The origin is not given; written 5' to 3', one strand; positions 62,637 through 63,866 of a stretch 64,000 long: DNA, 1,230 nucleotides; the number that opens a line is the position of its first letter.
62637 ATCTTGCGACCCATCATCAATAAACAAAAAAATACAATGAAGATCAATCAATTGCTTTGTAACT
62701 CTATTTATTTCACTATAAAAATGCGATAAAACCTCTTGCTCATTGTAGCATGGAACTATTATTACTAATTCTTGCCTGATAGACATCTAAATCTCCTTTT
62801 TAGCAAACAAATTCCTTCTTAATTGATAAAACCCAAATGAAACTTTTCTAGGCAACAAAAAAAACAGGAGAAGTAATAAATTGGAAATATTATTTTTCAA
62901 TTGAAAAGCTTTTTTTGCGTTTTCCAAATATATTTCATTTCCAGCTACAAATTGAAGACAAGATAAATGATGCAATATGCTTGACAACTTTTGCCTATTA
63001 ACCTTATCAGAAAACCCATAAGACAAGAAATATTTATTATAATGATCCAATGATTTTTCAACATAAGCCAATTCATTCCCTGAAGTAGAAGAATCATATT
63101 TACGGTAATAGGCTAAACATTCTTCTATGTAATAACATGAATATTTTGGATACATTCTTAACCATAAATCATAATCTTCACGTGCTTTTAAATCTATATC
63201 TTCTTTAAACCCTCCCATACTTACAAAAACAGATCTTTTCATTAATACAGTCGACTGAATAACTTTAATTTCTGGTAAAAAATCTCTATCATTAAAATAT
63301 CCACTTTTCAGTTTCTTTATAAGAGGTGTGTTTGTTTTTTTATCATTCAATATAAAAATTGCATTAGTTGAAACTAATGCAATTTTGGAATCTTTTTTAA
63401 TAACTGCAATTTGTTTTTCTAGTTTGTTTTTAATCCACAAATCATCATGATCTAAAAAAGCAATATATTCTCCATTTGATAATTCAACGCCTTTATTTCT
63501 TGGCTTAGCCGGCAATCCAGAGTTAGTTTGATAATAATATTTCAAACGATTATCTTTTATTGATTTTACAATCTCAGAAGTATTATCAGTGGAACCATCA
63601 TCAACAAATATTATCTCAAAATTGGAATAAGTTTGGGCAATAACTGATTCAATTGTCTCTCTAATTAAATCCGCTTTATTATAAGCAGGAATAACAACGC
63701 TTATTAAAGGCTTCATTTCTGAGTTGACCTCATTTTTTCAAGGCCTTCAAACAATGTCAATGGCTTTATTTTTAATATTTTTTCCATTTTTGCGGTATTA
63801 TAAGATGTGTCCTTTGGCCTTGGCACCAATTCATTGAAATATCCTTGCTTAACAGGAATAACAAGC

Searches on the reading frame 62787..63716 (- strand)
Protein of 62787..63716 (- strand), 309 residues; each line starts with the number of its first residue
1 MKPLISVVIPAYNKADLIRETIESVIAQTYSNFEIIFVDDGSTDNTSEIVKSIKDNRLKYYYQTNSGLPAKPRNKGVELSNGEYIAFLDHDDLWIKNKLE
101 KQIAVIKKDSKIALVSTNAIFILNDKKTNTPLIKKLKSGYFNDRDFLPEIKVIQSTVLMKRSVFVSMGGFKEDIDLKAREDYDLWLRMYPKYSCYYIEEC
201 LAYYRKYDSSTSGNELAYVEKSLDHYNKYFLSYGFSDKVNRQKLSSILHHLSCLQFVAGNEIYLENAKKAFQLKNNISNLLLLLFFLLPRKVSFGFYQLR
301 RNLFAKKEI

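Call 74: find_encoding_contigs(protein=window:62787-63716:-, flank=10000, max_places=1)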
Protein window:62787-63716:- (309 aa): 19 contigs read that carry it; 1 place shown.
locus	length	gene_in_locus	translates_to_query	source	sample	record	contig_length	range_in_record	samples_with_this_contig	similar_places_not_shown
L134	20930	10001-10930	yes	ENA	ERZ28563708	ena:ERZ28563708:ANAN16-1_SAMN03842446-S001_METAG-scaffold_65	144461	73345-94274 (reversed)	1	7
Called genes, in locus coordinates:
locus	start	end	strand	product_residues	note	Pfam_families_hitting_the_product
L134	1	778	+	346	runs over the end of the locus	PF03102:NeuB, PF08666:SAF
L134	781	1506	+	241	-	PF06325:PrmA, PF05175:MTS, PF13847:Methyltransf_31 (weak)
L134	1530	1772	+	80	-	-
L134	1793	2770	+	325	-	PF08545:ACP_syn_III, PF08541:ACP_syn_III_C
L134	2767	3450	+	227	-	PF00106:adh_short, PF08659:KR (faint), PF13561:adh_short_C2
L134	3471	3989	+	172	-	PF13302:Acetyltransf_3, PF13420:Acetyltransf_4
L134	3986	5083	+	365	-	-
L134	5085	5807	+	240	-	PF05401:NodS (weak), PF13489:Methyltransf_23, PF08241:Methyltransf_11 (weak), PF08242:Methyltransf_12 (weak), PF13649:Methyltransf_25, PF13847:Methyltransf_31 (weak)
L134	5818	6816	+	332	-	PF27889:PLP_IMCC1989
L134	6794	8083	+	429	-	-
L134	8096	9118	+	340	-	PF00535:Glycos_transf_2, PF13641:Glyco_tranf_2_3 (weak)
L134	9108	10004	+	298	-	PF01073:3Beta_HSD, PF01370:Epimerase, PF02719:Polysacc_synt_2 (weak), PF04321:RmlD_sub_bind, PF13460:NAD_binding_10 (weak), PF16363:GDP_Man_Dehyd, PF07993:NAD_binding_4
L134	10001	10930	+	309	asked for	PF00535:Glycos_transf_2, PF10111:Glyco_tranf_2_2, PF13641:Glyco_tranf_2_3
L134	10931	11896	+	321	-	PF00535:Glycos_transf_2, PF10111:Glyco_tranf_2_2 (weak), PF13641:Glyco_tranf_2_3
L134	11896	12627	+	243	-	PF13489:Methyltransf_23 (weak), PF08241:Methyltransf_11 (weak)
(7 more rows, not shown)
